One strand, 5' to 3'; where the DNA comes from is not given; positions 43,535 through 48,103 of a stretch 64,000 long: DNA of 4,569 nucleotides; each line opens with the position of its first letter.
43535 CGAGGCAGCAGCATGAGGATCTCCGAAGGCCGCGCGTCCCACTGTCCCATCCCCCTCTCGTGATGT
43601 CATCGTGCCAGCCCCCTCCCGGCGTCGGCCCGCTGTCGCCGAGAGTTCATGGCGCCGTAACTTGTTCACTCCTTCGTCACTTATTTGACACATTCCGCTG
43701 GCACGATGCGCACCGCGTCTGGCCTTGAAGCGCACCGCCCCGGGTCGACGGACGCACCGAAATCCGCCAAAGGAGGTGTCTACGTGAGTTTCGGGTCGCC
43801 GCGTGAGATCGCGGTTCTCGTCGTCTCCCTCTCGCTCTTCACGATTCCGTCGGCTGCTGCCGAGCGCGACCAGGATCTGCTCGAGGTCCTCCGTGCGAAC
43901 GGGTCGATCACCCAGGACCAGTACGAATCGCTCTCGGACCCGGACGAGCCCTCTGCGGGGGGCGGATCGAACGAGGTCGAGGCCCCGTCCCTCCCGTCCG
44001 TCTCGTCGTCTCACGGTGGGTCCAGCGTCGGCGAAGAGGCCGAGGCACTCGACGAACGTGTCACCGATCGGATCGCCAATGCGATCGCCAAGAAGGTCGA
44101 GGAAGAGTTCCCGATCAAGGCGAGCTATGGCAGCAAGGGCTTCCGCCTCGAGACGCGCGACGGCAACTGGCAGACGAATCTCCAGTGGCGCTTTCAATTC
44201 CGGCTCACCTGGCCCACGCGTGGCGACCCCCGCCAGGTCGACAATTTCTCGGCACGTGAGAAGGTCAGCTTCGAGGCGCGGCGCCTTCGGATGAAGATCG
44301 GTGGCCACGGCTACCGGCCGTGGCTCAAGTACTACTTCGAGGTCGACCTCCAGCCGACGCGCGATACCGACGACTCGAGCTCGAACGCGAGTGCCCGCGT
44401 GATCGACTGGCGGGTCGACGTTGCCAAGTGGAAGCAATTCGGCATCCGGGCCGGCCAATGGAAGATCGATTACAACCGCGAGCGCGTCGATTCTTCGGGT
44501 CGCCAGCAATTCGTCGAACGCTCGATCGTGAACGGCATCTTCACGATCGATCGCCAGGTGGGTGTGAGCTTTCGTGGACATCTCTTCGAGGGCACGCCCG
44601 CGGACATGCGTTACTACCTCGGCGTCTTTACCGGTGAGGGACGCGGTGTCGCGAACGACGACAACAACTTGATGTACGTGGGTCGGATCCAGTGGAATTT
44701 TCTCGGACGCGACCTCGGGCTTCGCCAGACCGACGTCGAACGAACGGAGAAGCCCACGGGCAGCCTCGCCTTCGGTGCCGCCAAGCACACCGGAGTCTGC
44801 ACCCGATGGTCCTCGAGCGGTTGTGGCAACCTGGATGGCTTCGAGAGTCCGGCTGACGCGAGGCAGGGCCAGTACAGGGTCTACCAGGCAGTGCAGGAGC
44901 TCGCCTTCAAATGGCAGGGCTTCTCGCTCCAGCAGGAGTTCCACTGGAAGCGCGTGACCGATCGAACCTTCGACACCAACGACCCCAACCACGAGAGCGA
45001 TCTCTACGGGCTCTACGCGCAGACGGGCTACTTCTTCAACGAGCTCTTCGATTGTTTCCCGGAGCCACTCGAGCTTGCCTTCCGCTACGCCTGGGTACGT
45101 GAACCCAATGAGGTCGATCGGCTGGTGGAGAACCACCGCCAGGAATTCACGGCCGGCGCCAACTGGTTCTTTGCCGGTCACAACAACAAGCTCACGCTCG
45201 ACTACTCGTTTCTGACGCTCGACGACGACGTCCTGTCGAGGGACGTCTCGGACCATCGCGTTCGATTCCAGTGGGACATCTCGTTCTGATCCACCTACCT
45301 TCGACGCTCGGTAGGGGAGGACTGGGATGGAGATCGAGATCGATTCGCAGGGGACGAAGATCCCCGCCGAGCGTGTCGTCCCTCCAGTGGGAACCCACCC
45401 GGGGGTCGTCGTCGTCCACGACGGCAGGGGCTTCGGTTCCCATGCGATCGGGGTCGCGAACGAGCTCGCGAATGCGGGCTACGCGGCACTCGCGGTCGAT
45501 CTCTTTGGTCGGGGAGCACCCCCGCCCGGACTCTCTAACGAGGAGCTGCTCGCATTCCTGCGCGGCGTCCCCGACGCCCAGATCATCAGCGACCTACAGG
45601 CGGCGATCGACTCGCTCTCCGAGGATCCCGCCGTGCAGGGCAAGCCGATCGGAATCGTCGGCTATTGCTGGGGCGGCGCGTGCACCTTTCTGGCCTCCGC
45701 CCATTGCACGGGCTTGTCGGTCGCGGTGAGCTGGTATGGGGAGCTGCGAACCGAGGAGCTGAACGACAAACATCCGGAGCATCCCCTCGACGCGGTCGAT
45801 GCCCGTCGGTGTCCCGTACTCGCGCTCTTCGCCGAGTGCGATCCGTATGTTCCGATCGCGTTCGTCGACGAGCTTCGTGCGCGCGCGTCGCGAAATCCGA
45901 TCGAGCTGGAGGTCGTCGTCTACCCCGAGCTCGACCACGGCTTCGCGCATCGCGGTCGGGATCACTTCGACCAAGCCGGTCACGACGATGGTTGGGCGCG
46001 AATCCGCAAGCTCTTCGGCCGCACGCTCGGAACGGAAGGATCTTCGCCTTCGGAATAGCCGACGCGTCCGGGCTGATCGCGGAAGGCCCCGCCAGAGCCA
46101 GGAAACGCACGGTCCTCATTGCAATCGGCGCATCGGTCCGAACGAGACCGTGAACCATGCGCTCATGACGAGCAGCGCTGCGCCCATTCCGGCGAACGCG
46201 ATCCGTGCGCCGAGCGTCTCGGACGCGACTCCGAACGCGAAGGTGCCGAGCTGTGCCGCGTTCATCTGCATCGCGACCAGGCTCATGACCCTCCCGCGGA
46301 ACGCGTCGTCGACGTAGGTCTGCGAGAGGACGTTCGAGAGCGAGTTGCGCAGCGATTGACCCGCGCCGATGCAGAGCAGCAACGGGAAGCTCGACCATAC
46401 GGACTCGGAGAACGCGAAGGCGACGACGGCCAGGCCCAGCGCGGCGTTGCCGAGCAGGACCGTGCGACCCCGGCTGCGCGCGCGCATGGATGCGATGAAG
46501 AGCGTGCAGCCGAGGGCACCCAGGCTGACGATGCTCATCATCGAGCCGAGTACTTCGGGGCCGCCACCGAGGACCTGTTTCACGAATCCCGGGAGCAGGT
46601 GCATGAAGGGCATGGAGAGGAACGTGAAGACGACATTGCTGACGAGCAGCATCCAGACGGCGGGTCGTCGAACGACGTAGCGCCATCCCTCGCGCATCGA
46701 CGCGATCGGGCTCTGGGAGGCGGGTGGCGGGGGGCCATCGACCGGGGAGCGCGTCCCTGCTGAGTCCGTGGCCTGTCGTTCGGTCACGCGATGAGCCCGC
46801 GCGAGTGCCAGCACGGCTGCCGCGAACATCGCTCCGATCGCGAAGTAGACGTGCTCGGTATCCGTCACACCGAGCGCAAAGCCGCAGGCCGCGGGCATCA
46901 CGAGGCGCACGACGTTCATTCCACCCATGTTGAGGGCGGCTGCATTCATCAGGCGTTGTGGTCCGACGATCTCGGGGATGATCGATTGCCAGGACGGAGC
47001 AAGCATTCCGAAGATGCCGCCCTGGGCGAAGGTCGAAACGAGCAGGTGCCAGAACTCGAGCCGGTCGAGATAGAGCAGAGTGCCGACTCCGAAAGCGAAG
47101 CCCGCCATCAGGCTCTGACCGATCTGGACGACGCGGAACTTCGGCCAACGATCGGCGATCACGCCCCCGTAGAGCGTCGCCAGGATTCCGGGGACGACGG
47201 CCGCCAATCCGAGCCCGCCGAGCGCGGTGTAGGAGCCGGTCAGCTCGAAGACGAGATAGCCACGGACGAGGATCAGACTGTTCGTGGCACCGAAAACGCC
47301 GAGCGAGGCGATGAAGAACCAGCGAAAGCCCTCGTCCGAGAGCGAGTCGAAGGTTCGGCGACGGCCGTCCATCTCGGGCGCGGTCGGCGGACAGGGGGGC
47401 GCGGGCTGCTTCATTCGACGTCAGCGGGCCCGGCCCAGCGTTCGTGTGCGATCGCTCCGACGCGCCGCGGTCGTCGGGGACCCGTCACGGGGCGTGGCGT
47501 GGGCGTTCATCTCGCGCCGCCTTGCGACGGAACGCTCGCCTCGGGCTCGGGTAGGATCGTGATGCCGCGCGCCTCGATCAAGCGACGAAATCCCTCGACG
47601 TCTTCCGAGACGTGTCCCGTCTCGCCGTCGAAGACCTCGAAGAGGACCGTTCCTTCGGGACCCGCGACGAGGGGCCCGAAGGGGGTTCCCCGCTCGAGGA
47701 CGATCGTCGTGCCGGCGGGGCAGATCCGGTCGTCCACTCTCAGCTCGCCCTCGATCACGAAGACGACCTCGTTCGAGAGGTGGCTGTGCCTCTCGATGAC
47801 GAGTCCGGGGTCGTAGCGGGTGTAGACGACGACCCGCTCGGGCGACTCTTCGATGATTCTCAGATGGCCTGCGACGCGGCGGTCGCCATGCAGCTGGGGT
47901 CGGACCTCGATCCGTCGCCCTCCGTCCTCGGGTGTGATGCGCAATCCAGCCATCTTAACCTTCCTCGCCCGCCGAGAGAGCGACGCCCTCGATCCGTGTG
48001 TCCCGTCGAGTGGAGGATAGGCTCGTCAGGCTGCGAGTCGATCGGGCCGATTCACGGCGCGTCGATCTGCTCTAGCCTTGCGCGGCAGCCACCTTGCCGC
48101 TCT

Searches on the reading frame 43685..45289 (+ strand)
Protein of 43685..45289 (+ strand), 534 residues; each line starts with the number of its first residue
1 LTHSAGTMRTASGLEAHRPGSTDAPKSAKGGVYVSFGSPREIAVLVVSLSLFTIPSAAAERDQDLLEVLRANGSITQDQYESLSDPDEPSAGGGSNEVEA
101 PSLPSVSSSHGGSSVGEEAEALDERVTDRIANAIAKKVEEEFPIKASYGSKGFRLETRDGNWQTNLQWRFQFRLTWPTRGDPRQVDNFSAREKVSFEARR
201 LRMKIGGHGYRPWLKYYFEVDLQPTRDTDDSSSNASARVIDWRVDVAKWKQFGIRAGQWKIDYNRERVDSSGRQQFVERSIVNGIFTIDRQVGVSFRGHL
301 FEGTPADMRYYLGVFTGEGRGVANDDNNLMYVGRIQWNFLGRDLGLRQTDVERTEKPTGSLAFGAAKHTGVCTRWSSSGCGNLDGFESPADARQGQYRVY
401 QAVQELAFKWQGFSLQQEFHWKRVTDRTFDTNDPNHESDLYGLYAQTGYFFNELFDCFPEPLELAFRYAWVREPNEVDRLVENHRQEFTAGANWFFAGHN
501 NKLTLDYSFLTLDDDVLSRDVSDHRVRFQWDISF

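Call 36: search_protein_families(library=pfam, proteins=[window:43685-45289:+], max_evalue=0.001)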
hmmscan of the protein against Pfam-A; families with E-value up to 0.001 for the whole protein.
window:43685-45289:+ (534 aa): 1 family
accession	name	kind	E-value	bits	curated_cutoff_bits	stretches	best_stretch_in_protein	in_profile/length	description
PF07396.17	Porin_O_P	-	2.9e-19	70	20.9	1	185-529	14-367/370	Phosphate-selective porin O and P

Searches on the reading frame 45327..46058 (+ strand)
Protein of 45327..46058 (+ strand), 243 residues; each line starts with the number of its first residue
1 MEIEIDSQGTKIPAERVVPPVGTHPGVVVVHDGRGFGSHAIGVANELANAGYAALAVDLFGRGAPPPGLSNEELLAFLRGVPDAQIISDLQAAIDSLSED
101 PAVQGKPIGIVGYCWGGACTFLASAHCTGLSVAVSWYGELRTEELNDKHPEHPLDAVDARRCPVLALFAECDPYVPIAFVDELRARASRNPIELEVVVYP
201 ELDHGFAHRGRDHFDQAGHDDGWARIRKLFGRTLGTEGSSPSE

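Call 36: search_protein_families(library=pfam, proteins=[window:45327-46058:+], max_evalue=0.001)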
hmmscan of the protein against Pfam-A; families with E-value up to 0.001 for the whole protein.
window:45327-46058:+ (243 aa): 6 families
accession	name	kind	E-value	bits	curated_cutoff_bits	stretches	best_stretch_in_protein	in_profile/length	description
PF01738.24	DLH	-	2.2e-40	139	21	1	20-232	8-215/217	Dienelactone hydrolase family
PF12697.13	Abhydrolase_6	-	1.6e-06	29.4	26.3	1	27-129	1-88/217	Alpha/beta hydrolase family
PF12146.15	Hydrolase_4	-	7.3e-06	25.9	27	1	27-126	7-96/239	Serine aminopeptidase, S33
PF00326.27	Peptidase_S9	-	6.4e-05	23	22.6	0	136-211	115-194/213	Prolyl oligopeptidase family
PF00561.26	Abhydrolase_1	-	8e-05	22.9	25.8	1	27-124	2-87/245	alpha/beta hydrolase fold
PF08840.17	BAAT_C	-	0.0008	19.9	20.9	0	91-139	7-55/210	BAAT / Acyl-CoA thioester hydrolase C terminal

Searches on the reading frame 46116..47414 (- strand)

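Call 36: search_protein_families(library=pfam, proteins=[window:46116-47414:-], max_evalue=0.001)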
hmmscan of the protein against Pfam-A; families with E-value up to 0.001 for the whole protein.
window:46116-47414:- (432 aa): 2 families
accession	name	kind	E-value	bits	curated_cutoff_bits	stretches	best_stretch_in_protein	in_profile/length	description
PF05977.19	MFS_3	-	3.9e-34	118.4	27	1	22-419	4-388/524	Transmembrane secretion effector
PF07690.21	MFS_1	-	7.3e-33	114.3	33.4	2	34-384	2-339/347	Major Facilitator Superfamily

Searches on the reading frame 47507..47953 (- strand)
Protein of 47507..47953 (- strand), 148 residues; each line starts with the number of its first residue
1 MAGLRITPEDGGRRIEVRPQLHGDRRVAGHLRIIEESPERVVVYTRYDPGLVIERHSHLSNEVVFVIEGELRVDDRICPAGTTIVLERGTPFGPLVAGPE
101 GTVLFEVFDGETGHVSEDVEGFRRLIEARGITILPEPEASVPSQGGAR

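Call 36: search_protein_families(library=pfam, proteins=[window:47507-47953:-], max_evalue=0.001)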
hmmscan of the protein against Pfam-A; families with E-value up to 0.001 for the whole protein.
window:47507-47953:- (148 aa): 2 families
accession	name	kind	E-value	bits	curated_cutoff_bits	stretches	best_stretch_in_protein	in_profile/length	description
PF12973.13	Cupin_7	-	5.8e-08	32.9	27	1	35-103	28-96/105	ChrR Cupin-like domain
PF07883.17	Cupin_2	-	7.3e-06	26.1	27.2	1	45-107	3-69/70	Cupin domain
